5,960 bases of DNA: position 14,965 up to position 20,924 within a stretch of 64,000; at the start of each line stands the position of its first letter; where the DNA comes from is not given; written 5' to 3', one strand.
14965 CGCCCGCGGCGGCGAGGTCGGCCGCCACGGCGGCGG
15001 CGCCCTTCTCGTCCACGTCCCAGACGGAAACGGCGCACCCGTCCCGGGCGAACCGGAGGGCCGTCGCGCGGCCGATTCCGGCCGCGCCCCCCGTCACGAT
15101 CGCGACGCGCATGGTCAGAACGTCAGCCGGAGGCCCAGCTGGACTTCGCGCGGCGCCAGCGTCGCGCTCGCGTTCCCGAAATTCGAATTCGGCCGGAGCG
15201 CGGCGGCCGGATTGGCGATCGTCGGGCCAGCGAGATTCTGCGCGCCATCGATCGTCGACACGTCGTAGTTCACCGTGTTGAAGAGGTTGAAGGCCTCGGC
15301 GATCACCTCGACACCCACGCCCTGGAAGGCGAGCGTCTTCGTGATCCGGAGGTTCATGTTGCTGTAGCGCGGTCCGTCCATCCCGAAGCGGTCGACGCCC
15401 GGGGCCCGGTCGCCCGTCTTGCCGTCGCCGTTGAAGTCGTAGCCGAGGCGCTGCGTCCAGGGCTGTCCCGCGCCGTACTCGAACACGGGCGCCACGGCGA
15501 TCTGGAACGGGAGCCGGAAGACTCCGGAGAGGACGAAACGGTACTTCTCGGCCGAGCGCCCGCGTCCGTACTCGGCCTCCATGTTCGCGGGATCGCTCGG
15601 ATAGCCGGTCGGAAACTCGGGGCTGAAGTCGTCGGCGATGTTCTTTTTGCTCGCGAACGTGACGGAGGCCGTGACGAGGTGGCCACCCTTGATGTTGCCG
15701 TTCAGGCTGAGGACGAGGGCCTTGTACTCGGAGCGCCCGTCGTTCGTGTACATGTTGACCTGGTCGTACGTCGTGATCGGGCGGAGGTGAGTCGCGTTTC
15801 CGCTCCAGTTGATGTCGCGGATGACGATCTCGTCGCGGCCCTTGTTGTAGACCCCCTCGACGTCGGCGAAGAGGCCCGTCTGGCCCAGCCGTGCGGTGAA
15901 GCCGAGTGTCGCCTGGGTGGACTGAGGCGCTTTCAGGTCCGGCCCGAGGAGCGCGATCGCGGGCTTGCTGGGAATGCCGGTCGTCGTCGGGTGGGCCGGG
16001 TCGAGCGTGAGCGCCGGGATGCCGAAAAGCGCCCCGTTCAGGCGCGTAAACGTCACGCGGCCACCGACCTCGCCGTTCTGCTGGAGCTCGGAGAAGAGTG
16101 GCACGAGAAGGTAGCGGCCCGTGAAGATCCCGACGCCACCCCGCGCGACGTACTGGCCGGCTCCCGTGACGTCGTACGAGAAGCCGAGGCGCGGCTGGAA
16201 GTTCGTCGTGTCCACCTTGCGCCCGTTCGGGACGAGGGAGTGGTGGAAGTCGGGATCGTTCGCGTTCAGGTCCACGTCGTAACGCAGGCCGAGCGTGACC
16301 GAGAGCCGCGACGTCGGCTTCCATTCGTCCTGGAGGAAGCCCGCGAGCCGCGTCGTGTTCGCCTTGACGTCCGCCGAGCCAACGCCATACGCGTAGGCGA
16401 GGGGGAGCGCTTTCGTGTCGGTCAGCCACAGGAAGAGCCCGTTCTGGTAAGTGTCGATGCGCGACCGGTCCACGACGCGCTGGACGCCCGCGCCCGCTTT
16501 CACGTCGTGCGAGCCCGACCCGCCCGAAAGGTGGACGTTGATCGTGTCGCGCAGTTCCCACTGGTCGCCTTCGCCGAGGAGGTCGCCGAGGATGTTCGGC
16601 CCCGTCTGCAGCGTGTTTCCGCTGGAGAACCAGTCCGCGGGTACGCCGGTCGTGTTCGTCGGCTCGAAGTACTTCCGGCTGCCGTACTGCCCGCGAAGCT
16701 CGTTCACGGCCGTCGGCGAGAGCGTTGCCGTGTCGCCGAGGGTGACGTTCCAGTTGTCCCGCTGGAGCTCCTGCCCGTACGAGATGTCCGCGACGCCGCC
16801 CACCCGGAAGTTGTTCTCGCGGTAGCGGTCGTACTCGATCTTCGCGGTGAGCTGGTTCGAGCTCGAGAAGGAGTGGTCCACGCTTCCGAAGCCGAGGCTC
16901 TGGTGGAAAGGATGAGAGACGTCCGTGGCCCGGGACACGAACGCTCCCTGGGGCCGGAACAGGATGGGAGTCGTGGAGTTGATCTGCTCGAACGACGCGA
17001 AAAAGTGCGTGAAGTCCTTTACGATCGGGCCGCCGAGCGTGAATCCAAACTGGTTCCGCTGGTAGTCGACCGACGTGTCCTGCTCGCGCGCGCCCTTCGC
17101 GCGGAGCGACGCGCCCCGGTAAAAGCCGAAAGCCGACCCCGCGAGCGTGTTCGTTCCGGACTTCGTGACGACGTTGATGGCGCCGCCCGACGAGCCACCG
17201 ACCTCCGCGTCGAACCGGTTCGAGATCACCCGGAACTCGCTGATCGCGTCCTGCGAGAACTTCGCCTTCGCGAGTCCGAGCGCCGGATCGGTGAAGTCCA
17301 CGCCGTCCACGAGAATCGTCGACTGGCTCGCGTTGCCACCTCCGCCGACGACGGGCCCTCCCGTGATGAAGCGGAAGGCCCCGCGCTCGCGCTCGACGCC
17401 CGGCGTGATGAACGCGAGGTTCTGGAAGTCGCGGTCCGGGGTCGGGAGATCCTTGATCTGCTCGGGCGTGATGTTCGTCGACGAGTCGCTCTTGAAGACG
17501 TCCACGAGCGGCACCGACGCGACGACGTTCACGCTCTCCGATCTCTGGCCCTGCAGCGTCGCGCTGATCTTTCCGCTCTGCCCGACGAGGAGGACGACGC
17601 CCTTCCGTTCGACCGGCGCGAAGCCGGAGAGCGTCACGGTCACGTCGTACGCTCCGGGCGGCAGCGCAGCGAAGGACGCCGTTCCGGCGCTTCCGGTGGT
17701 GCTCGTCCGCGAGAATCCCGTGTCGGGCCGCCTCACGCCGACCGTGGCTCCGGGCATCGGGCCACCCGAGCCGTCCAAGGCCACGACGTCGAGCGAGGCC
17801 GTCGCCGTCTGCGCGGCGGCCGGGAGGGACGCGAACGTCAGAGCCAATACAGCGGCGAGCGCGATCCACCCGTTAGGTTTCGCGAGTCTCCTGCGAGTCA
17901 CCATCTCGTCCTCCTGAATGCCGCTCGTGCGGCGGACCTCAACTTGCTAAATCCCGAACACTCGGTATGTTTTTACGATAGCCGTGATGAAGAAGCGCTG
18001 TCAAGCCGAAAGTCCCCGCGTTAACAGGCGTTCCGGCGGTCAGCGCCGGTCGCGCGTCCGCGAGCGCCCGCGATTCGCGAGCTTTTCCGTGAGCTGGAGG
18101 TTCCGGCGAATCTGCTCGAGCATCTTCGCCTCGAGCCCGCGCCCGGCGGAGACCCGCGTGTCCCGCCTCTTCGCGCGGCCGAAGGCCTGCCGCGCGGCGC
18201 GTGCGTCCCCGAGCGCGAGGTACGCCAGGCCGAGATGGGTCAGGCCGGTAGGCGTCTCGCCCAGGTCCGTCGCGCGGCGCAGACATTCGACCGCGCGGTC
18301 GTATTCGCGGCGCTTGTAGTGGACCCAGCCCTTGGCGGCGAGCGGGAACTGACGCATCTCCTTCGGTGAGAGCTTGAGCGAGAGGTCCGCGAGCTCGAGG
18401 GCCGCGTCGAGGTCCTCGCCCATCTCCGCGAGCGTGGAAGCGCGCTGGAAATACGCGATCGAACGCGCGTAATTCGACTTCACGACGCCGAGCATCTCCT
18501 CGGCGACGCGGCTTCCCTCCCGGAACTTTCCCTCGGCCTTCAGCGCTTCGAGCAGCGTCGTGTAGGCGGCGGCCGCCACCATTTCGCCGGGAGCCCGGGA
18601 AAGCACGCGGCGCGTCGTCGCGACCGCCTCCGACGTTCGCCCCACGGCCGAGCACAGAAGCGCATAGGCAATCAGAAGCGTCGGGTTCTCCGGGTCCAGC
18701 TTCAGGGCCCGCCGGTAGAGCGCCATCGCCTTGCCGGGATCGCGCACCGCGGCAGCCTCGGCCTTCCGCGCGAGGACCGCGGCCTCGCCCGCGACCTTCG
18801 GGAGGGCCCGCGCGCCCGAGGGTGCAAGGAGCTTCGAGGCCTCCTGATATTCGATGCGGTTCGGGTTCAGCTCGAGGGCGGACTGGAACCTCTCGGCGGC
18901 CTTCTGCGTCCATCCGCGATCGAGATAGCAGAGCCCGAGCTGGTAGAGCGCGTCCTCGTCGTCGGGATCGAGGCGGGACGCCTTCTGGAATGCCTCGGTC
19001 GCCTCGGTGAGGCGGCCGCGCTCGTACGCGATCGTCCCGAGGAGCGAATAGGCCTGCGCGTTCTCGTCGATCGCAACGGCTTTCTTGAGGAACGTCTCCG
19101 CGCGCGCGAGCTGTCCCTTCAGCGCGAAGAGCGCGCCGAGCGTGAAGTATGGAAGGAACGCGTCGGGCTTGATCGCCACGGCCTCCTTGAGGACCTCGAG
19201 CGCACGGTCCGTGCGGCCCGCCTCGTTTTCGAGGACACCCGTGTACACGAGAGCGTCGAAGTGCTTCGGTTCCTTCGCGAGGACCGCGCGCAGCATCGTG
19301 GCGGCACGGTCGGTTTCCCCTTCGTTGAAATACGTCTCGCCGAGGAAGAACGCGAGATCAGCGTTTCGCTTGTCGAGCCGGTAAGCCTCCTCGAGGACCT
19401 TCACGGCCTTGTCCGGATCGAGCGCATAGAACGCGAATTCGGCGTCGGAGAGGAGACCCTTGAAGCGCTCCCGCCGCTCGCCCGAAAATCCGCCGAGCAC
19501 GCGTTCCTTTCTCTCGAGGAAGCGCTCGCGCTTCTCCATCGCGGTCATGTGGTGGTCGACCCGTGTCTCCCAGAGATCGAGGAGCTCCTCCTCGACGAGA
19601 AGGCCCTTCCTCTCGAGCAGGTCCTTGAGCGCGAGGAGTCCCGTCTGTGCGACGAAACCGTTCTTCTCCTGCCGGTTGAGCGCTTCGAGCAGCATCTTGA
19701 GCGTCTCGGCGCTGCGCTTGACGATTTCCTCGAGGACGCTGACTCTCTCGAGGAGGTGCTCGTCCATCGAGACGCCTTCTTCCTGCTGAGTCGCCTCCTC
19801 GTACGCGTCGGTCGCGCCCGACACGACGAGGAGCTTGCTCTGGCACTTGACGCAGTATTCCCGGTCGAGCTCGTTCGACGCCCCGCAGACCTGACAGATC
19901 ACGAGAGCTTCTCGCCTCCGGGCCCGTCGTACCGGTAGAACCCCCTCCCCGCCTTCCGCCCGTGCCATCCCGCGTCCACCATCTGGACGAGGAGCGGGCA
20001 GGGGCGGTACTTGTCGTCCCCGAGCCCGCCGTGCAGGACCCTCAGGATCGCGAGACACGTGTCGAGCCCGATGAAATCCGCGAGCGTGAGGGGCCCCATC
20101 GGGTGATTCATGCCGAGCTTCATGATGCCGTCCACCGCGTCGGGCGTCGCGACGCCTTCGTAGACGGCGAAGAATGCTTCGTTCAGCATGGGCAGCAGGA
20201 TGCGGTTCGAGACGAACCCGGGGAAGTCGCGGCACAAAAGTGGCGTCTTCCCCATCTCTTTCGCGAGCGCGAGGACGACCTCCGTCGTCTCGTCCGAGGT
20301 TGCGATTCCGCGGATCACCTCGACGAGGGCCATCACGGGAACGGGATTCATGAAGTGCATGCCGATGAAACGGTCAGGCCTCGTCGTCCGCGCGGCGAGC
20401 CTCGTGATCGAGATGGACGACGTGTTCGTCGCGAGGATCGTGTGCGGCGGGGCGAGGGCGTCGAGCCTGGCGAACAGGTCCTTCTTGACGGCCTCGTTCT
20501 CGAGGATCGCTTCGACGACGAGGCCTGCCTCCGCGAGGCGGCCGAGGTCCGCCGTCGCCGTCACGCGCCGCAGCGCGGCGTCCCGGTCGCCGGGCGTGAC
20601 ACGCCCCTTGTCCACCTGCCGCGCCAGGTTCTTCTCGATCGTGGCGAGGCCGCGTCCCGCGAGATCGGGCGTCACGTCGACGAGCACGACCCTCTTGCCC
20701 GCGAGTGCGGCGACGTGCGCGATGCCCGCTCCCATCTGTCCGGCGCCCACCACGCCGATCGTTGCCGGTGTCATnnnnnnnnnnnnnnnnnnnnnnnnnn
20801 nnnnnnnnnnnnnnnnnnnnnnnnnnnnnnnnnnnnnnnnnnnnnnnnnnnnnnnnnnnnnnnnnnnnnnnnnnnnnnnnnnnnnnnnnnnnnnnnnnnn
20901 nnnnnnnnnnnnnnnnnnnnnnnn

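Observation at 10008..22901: ECF-sigma-headed 13-kb co-directional cluster: receptor + SDR + degenerate KAS III + alpha/beta hydrolase + AMP-ligase::hydrolase fusion (candidate undescribed lipid or hydrophobic-metabolite system)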

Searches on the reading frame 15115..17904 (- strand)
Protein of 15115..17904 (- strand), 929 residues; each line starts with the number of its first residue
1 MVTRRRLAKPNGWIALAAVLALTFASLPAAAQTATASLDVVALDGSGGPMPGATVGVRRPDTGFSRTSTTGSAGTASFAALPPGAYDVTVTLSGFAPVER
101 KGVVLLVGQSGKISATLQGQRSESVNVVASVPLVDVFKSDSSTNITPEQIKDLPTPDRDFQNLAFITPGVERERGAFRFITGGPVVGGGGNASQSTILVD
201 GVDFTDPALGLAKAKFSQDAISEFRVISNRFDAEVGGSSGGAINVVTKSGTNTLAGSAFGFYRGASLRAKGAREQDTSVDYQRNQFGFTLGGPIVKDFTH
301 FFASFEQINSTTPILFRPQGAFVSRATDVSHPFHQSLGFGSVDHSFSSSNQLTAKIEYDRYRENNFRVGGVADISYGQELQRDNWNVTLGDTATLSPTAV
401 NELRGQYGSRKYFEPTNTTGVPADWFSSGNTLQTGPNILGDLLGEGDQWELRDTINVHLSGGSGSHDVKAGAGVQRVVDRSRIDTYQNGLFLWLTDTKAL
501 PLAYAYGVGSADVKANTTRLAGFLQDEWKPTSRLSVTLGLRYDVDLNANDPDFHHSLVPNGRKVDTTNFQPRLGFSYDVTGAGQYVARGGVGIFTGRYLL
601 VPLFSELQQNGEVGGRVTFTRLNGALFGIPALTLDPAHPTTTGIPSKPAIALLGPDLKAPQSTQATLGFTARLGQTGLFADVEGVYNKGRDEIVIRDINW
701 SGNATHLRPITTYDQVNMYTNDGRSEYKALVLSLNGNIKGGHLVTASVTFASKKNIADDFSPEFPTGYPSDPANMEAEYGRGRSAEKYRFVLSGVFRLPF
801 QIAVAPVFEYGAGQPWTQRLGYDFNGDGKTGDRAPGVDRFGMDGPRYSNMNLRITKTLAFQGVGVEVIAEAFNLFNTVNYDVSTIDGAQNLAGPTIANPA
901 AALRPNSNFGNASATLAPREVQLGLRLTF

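Call 7: search_protein_families(library=pfam, proteins=[window:15115-17904:-], max_evalue=0.01)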
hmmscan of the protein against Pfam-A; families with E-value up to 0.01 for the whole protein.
window:15115-17904:- (929 aa): 6 families
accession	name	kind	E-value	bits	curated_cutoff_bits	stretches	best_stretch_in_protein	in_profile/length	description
PF25183.1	OMP_b-brl_4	-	9.9e-72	243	30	3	338-800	157-679/838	Outer membrane beta barrel domain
PF13620.12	CarboxypepD_reg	-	1.4e-15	57.9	32.3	1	43-118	7-82/82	Carboxypeptidase regulatory-like domain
PF00593.30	TonB_dep_Rec_b-barrel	-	1e-12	49.1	27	1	350-856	13-421/436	TonB dependent receptor-like, beta-barrel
PF02369.22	Big_1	-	8.6e-06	26.2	34.9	1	30-92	13-80/93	Bacterial Ig-like domain (group 1)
PF24025.1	Ig_DR_A0283-like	-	0.00087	20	27.1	1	36-90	7-62/102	DR_A0283-like, Ig-like domain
PF17802.7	SpaA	-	0.002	18.7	23.1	1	43-89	8-57/91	Prealbumin-like fold domain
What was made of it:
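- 15115..17904 (-): Outer-membrane receptor, 929 aa: signal peptide, CarboxypepD_reg domain, about 125 aa where a plug would sit, then a TonB-type beta-barrel. First gene of the conserved cassette. Pfam PF13620, PF25183 and PF00593 (call 7).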

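Call 8: search_protein_families(library=ncbifam, proteins=[window:15115-17904:-], max_evalue=0.001)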
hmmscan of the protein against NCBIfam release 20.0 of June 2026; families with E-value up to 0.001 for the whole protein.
window:15115-17904:- (929 aa): 1 family
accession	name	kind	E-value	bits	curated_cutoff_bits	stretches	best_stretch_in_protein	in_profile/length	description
NF041535.1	TonB_rec_PqqU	equivalog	0.00081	17.8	1200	0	197-274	79-161/676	TonB-dependent receptor PqqU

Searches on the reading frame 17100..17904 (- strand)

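Call 75: search_protein_families(library=pfam, proteins=[window:17100-17904:-], max_evalue=10)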
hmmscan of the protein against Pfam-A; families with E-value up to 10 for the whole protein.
window:17100-17904:- (268 aa): 10 families
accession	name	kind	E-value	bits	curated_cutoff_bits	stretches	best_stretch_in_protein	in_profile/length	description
PF13620.12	CarboxypepD_reg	-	3.4e-16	59.8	32.3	1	43-118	7-82/82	Carboxypeptidase regulatory-like domain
PF02369.22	Big_1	-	8.5e-07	29.4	34.9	2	30-92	13-80/93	Bacterial Ig-like domain (group 1)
PF24025.1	Ig_DR_A0283-like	-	0.00021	22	27.1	1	36-90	7-62/102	DR_A0283-like, Ig-like domain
PF17802.7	SpaA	-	0.00035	21.1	23.1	1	43-89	8-57/91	Prealbumin-like fold domain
PF13715.12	CarbopepD_reg_2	-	0.0042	17.5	32.2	1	45-101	9-61/88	CarboxypepD_reg-like domain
PF17210.9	SdrD_B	-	0.0047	17.5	29.7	1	49-92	23-66/112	SdrD B-like domain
PF25183.1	OMP_b-brl_4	-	0.027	13.3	30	1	246-266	1-21/838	Outer membrane beta barrel domain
PF17789.7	MG4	-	0.091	13.4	24.7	1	38-83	18-63/95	Macroglobulin domain MG4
PF08308.17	PEGA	-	0.16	12.3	20.8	1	79-117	30-67/71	PEGA domain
PF24107.1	DUF7382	-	0.37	11.1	27.4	1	35-77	19-63/65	Domain of unknown function (DUF7382)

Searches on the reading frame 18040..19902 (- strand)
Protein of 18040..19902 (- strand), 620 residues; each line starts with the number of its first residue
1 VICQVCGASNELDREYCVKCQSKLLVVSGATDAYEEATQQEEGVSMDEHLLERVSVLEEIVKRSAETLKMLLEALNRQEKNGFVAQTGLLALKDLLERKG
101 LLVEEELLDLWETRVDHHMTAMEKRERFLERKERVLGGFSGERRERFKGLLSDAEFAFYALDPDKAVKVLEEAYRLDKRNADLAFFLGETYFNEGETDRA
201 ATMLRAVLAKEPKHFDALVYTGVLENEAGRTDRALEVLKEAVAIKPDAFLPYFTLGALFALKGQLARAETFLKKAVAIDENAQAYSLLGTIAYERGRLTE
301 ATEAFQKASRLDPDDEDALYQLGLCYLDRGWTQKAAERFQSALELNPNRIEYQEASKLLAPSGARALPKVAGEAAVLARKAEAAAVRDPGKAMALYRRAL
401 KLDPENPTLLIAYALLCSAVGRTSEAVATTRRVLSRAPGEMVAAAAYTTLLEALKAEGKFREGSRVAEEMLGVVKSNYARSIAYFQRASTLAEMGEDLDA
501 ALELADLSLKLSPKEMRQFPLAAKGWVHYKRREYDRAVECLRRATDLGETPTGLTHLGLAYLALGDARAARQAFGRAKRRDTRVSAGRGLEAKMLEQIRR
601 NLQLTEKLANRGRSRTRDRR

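Call 7: search_protein_families(library=pfam, proteins=[window:18040-19902:-], max_evalue=0.01)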
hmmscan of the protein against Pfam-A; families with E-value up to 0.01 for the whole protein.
window:18040-19902:- (620 aa): 30 families (the best 25 are shown)
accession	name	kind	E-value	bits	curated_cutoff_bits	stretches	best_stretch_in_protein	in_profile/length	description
PF07719.23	TPR_2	-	8e-40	132.1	27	3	282-315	1-34/34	Tetratricopeptide repeat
PF14559.12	TPR_19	-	1e-35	122.3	25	4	162-214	6-58/68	Tetratricopeptide repeat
PF13414.12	TPR_11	-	1.7e-32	111.3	26.8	3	291-328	3-40/42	TPR repeat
PF00515.34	TPR_1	-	6.5e-32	108.5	27.8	2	282-315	1-34/34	Tetratricopeptide repeat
PF13181.12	TPR_8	-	1.4e-31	106.3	25.7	2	282-315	1-34/34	Tetratricopeptide repeat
PF13432.12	TPR_16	-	1.3e-29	102.6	32.7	5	188-248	4-64/65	Tetratricopeptide repeat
PF13428.12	TPR_14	-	4.4e-28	95.3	23.5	2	381-415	9-43/44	Tetratricopeptide repeat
PF13431.12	TPR_17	-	2.9e-25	86.8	24.4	2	304-335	1-32/34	Tetratricopeptide repeat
PF12895.13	ANAPC3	-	1.9e-19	70.1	27.2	3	263-336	3-76/82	Anaphase-promoting complex, cyclosome, subunit 3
PF13174.12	TPR_6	-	8.8e-19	67.3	26.3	1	317-348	1-32/33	Tetratricopeptide repeat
PF13424.12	TPR_12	-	7.4e-17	61.7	30.1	1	282-345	3-74/77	Tetratricopeptide repeat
PF23914.1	TPR_CcmH_CycH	-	9.2e-17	61.8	42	2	234-315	69-154/158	Cytochrome c-type biogenesis protein H TPR domain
PF13176.12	TPR_7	-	2.2e-16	58.9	27.9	0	521-547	2-30/36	Tetratricopeptide repeat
PF13371.12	TPR_9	-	2.7e-14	53.4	35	2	291-359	4-72/73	Tetratricopeptide repeat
PF25062.1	ARM_TT21_N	-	1.8e-10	41.4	40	0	393-533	14-150/222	Tetratricopeptide repeat protein 21 N-terminal ARM repeat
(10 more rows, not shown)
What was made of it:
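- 18040..19902 (-): Zn-ribbon/TPR protein, GTGA-coupled to hbd; neighbouring unit. TPR families (call 7).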

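Call 8: search_protein_families(library=ncbifam, proteins=[window:18040-19902:-], max_evalue=0.001)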
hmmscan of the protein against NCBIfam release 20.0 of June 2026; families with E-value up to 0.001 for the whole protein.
window:18040-19902:- (620 aa): 31 families (the best 25 are shown)
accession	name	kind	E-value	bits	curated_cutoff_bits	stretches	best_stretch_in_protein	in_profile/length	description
NF040959.1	MamA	equivalog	5.9e-38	130.4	200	3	162-312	52-203/204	magnetosome protein MamA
TIGR02917.1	PEP_TPR_lipo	equivalog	1.2e-33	116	312.2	1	161-574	479-894/899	XrtA/PEP-CTERM system TPR-repeat protein PrsT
TIGR02521.1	type_IV_pilW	equivalog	2.2e-20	73.2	154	1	227-349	43-168/234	type IV pilus biogenesis/stability protein PilW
TIGR02552.1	LcrH_SycD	equivalog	6.8e-20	71.2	104.8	2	190-288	27-125/136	SycD/LcrH family type III secretion system chaperone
NF033920.0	C39_PA2778_fam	equivalog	1.3e-16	60.7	150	1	263-347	170-255/255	PA2778 family cysteine peptidase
NF033762.1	social_mot_Tgl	equivalog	8.3e-16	58.1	225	1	163-308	82-230/252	social motility TPR repeat lipoprotein Tgl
NF002725.1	PRK02603.1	equivalog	2.3e-13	50.5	143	1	281-350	34-106/173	photosystem I assembly protein Ycf3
TIGR02795.1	tol_pal_ybgF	equivalog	4.5e-13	49.8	90.1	1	174-242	32-103/119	tol-pal system protein YbgF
NF047558.1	TPR_END_plus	domain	3.6e-12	46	32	0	318-351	1-34/56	TPR end-of-group domain-containing protein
NF009037.0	PRK12370.1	equivalog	1.1e-11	43.9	589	1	232-351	278-407/553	HilA/EilA family virulence transcriptional regulator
NF052415.1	T3SS_chap_SctY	equivalog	2.5e-11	44.1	70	1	178-244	3-69/106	type III secretion apparatus assembly chaperone SctY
TIGR00990.1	3a0801s09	subfamily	2.5e-11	42.9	757.25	1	191-463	341-597/615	mitochondrial import receptor subunit TOM70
NF008753.0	PRK11788.1-1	equivalog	3.4e-11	42.9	395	0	444-546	141-242/389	lipopolysaccharide assembly protein LapB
TIGR03939.1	PGA_TPR_OMP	equivalog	1.3e-10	40.1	366.65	0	391-447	104-162/800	poly-beta-1,6 N-acetyl-D-glucosamine export porin PgaA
NF008520.0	PRK11447.1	equivalog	2.6e-10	38.8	858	1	165-453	287-541/1157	cellulose synthase complex outer membrane protein BcsC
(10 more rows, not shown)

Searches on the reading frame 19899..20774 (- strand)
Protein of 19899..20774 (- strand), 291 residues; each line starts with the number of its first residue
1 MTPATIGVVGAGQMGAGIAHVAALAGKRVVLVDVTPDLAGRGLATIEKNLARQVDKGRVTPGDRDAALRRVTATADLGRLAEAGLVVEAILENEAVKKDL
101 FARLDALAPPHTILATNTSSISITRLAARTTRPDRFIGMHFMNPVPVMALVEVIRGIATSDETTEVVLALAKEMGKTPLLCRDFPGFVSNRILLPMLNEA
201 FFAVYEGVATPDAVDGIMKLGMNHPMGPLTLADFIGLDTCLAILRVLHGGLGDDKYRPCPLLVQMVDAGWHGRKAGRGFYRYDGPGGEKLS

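Call 7: search_protein_families(library=pfam, proteins=[window:19899-20774:-], max_evalue=0.01)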
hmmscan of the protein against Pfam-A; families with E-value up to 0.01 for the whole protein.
window:19899-20774:- (291 aa): 5 families
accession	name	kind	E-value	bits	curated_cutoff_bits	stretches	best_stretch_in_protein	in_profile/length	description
PF02737.24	3HCDH_N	-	1e-64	218.2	22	1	5-183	1-179/180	3-hydroxyacyl-CoA dehydrogenase, NAD binding domain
PF00725.27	3HCDH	-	8.9e-35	119.5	22.1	1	186-282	1-97/97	3-hydroxyacyl-CoA dehydrogenase, C-terminal domain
PF13450.12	NAD_binding_8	-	0.0038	17.9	21.9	1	8-42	1-35/68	NAD(P)-binding Rossmann-like domain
PF03446.21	NAD_binding_2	-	0.0047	17.4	21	1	5-41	1-37/161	NAD binding domain of 6-phosphogluconate dehydrogenase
PF03807.23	F420_oxidored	-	0.0055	17.7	21.6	0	5-37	1-35/94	NADP oxidoreductase coenzyme F420-dependent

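Call 8: search_protein_families(library=ncbifam, proteins=[window:19899-20774:-], max_evalue=0.001)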
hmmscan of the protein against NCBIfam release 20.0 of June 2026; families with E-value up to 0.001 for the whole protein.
window:19899-20774:- (291 aa): 20 families
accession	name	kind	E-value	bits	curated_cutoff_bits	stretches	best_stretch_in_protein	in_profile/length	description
NF004474.0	PRK05808.1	subfamily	4.8e-128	426.4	408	1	4-282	4-282/283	3-hydroxybutyryl-CoA dehydrogenase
NF005715.0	PRK07530.1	equivalog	1e-125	418.9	420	1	5-284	6-285/292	3-hydroxybutyryl-CoA dehydrogenase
NF006124.0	PRK08268.1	subfamily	2.3e-98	330.4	508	1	4-283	8-288/507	3-hydroxyacyl-CoA dehydrogenase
NF006722.0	PRK09260.1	equivalog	1.9e-95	319.4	429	1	6-284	5-283/289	3-hydroxyacyl-CoA dehydrogenase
NF005875.0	PRK07819.1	subfamily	1.1e-90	303.9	319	1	5-282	7-286/287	3-hydroxybutyryl-CoA dehydrogenase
TIGR02279.1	PaaC-3OHAcCoADH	equivalog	1.1e-84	285.1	669.4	1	4-283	6-286/503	3-hydroxyacyl-CoA dehydrogenase PaaH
NF008727.0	PRK11730.1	equivalog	1.1e-73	248.8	870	1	4-283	314-593/717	fatty acid oxidation complex subunit alpha FadB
NF004699.0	PRK06035.1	equivalog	7.3e-68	228.8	500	1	5-275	5-278/294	3-hydroxyacyl-CoA dehydrogenase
NF008363.0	PRK11154.1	equivalog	2.9e-66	224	869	1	5-283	311-587/708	fatty acid oxidation complex subunit alpha FadJ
TIGR02437.1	FadB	equivalog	1.1e-61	209.2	933.55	1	6-283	316-593/714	fatty acid oxidation complex subunit alpha FadB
TIGR02441.1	fa_ox_alpha_mit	equivalog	1.5e-59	201.9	964.65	1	5-284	337-615/737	fatty acid oxidation complex subunit alpha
NF006143.0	PRK08293.1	equivalog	6.4e-59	199.6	312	1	4-284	5-289/291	3-hydroxyacyl-CoA dehydrogenase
TIGR02440.1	FadJ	equivalog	2.9e-56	191.1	968.45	1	5-285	306-584/699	fatty acid oxidation complex subunit alpha FadJ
NF006125.0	PRK08269.1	equivalog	2.1e-53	181.5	427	1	4-284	6-298/334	3-hydroxybutyryl-CoA dehydrogenase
NF042925.1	FHMPC_DH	equivalog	8.1e-50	169.8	500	1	5-283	2-281/304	5-formyl-3-hydroxy-2-methylpyridine 4-carboxylate 5-dehydrogenase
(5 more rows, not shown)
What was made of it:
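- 19899..20774 (-): 3-hydroxybutyryl-CoA dehydrogenase (Hbd); neighbouring unit. NF004474 scores 426 bits, above its 408-bit cut-off (call 8).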
